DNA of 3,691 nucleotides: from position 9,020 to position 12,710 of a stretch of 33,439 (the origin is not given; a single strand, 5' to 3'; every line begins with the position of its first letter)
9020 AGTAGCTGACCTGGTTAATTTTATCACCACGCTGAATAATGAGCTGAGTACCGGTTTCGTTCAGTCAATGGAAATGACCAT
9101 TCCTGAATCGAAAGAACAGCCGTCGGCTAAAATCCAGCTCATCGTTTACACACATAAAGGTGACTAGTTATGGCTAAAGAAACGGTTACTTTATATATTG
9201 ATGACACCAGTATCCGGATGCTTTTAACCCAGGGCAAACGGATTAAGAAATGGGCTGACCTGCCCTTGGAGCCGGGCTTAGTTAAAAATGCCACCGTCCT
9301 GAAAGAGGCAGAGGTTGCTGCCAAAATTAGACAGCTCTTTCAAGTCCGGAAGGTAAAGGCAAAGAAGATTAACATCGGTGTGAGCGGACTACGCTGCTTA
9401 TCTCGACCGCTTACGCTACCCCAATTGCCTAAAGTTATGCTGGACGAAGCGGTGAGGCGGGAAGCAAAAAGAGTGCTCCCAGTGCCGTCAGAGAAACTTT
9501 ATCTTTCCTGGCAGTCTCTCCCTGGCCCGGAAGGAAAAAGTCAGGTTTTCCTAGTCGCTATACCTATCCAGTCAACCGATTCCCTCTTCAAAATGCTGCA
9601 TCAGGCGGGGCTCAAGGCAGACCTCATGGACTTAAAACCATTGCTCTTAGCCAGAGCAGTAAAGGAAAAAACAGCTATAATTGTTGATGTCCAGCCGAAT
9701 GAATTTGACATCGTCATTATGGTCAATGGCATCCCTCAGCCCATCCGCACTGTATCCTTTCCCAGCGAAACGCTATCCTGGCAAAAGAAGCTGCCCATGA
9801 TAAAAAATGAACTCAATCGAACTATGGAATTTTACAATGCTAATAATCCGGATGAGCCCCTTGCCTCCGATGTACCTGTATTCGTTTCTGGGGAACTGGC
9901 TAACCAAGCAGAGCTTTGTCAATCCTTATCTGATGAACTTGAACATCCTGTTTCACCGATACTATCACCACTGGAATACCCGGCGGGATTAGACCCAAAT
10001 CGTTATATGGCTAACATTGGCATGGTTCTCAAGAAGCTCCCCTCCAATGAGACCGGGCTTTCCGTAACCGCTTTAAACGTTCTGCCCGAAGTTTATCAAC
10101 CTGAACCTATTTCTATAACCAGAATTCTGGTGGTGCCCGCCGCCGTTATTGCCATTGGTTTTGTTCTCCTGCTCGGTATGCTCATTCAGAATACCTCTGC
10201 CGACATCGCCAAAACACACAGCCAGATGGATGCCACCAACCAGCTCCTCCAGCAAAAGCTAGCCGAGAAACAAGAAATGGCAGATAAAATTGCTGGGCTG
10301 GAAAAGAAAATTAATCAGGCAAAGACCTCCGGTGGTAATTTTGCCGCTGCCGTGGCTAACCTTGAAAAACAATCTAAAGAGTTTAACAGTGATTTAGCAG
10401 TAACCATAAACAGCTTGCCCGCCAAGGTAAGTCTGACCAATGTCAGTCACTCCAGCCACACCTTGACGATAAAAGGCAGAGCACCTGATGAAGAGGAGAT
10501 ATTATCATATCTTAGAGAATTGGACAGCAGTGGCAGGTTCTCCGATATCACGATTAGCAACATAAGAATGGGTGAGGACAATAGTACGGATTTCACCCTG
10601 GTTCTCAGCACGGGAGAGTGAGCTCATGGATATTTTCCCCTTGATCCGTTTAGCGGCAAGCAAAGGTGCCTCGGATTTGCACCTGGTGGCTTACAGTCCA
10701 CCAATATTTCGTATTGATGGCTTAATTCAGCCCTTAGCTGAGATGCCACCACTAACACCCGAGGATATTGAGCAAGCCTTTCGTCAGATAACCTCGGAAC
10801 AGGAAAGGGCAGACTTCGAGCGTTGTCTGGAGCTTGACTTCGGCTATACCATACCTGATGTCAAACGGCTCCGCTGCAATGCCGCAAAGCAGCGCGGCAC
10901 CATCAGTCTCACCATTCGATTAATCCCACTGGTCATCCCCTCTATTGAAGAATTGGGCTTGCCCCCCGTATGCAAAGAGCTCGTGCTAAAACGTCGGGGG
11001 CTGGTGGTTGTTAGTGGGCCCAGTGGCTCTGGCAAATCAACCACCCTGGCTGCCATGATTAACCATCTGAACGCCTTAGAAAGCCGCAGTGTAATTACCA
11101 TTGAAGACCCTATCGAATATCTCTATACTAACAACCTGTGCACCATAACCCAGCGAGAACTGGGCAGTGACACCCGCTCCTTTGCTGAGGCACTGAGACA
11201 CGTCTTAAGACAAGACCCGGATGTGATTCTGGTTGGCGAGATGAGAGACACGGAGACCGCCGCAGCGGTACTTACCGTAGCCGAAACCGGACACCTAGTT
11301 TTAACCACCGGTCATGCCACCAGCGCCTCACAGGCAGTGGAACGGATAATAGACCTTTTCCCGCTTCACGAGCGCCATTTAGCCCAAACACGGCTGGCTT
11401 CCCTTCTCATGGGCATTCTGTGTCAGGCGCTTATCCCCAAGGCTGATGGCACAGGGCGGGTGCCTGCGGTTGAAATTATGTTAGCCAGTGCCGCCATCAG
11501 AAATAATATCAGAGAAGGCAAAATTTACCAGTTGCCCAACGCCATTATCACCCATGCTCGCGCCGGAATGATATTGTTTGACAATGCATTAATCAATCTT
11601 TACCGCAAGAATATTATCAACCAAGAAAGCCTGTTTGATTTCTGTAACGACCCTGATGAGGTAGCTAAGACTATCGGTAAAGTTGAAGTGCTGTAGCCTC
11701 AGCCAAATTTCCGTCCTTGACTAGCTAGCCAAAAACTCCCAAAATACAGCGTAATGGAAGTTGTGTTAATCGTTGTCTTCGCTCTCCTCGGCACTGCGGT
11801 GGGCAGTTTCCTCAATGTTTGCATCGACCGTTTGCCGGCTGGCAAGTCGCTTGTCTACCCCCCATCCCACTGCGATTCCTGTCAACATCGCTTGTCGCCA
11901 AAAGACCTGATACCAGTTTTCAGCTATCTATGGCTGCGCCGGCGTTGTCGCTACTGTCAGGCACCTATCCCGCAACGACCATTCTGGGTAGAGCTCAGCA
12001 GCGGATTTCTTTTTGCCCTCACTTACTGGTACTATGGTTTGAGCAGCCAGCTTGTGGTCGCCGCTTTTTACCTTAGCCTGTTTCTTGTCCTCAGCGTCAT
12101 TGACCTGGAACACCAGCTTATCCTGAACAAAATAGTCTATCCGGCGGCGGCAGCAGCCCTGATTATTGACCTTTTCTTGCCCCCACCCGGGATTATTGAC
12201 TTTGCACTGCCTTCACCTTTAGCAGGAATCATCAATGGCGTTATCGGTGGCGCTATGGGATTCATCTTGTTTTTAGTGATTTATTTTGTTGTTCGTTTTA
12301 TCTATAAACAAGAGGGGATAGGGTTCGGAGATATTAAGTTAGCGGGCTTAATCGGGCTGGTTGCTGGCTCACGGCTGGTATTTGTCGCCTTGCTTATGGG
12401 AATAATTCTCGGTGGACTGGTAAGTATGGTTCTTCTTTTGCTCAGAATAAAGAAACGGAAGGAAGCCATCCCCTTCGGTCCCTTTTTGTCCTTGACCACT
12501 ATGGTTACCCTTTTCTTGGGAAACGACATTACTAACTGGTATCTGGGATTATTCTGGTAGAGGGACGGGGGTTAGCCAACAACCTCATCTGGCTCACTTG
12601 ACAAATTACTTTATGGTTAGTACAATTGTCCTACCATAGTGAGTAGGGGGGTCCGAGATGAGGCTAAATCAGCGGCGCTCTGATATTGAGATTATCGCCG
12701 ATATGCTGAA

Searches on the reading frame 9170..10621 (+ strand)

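Call 7: search_protein_families(library=pfam, proteins=[window:9170-10621:+], max_evalue=0.1)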
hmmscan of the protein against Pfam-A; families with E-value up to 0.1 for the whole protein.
window:9170-10621:+ (483 aa): 8 families
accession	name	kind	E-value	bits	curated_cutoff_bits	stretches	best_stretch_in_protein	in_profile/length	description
PF05137.18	PilN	-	6.5e-10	39.4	22.8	1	414-477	8-74/78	Fimbrial assembly protein (PilN)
PF11104.14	PilM_2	-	1.7e-09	37.5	27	1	23-171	21-173/340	Type IV pilus assembly protein PilM;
PF06103.16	DUF948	-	0.015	15.9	37.2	1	324-406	3-88/89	Bacterial protein of unknown function (DUF948)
PF13786.12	DUF4179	-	0.021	15.7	30.1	1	323-389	8-71/94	Domain of unknown function (DUF4179)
PF25526.1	LIP-1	-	0.044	13.5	34.1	1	339-401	40-102/250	Liprin-alpha-like coiled coil domain 2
PF05859.17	Mis12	-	0.069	13.3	25.7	0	318-422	85-191/231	Mis12 protein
PF04350.18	PilO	-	0.076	13.6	22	0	377-421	11-51/145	Pilus assembly protein, PilO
PF23922.1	DUF7261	-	0.082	13.6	27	0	320-418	8-110/169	Family of unknown function (DUF7261)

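Call 36: search_protein_families(library=ncbifam, proteins=[window:9170-10621:+], max_evalue=1)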
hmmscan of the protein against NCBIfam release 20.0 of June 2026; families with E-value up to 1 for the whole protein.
window:9170-10621:+ (483 aa): 5 families
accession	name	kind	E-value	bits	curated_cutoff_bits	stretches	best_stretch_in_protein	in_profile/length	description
TIGR01175.1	pilM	subfamily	9.8e-19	67.5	133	1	12-201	12-222/348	type IV pilus assembly protein PilM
NF045709.1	Amuc_1101_fam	equivalog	5.7e-13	48.6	650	1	43-165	48-170/608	Amuc_1101 family PilM-like pilus complex protein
NF011184.0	PRK14590.1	equivalog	0.078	12.5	189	1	164-214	48-99/176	16S rRNA-processing protein RimM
TIGR03495.1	phage_LysB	equivalog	0.19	12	92.75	0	329-407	6-82/135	Rz-like lysis system protein LysB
NF046118.1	T4SS_BAB2_0123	subfamily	0.36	11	100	1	348-427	44-120/145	BAB2_0123 family type IV secretion system effector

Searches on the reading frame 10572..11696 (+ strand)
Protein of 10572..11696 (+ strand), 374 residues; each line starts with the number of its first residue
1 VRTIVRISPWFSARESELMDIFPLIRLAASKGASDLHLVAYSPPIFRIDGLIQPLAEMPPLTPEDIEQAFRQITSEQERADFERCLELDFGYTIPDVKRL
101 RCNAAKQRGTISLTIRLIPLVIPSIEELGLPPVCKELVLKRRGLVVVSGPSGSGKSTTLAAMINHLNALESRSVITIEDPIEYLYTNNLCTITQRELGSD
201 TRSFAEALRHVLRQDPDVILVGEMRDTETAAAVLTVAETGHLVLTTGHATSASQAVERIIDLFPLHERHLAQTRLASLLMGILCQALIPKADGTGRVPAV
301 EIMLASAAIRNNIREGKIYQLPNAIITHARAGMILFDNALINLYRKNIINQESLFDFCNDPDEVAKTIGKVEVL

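Call 7: search_protein_families(library=pfam, proteins=[window:10572-11696:+], max_evalue=0.1)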
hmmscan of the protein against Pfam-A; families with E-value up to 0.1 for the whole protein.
window:10572-11696:+ (374 aa): 30 families (the best 25 are shown)
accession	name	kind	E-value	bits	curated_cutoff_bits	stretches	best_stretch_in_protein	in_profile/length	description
PF00437.27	T2SSE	-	4.3e-41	141.2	24.9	1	125-297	121-287/370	Type II/IV secretion system protein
PF13401.12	AAA_22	-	5.8e-06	27.1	27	1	141-224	4-93/130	AAA domain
PF13604.12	AAA_30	-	1.9e-05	24.9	27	1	134-249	10-125/191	AAA domain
PF13191.12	AAA_16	-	0.0001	23.3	32.6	1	142-214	24-81/167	AAA ATPase domain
PF13671.12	AAA_33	-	0.00018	22.3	27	1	144-258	1-114/143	AAA domain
PF25199.1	nSTAND_NTPase5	-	0.00025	21.3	34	1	140-186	39-85/145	Novel STAND NTPase 5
PF13555.12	AAA_29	-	0.00028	21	27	1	138-166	18-46/61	P-loop containing region of AAA domain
PF20720.3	nSTAND3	-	0.0003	20.9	27.2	1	138-180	13-54/155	Novel STAND NTPase 3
PF00265.24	TK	-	0.00088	19.6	20.6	1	145-267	4-131/176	Thymidine kinase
PF00005.33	ABC_tran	-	0.0016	19.5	25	1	139-176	8-45/137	ABC transporter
PF13245.12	AAA_19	-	0.004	17.8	25.1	1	142-185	11-42/134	AAA domain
PF24883.2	NPHP3_N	-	0.0045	17.6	24.8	1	142-205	22-76/164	Nephrocystin 3, N-terminal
PF20703.3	nSTAND1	-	0.0058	16.7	27.1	1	139-221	30-120/379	Novel STAND NTPase 1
PF13086.12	AAA_11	-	0.017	15.4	27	1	138-167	13-42/257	AAA domain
PF00004.35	AAA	-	0.02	15.8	21.2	1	146-224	2-66/131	ATPase family associated with various cellular activities (AAA)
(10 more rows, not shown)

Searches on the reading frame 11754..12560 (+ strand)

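Call 7: search_protein_families(library=pfam, proteins=[window:11754-12560:+], max_evalue=0.1)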
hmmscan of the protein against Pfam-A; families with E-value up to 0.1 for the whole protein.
window:11754-12560:+ (268 aa): 2 families
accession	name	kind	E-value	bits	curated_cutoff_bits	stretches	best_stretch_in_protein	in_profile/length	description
PF06750.18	A24_N_bact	-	4.4e-33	113.6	23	1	11-93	1-83/84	Bacterial Peptidase A24 N-terminal domain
PF01478.23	Peptidase_A24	-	2.9e-14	53.8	26.5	1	105-224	2-103/104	Type IV leader peptidase family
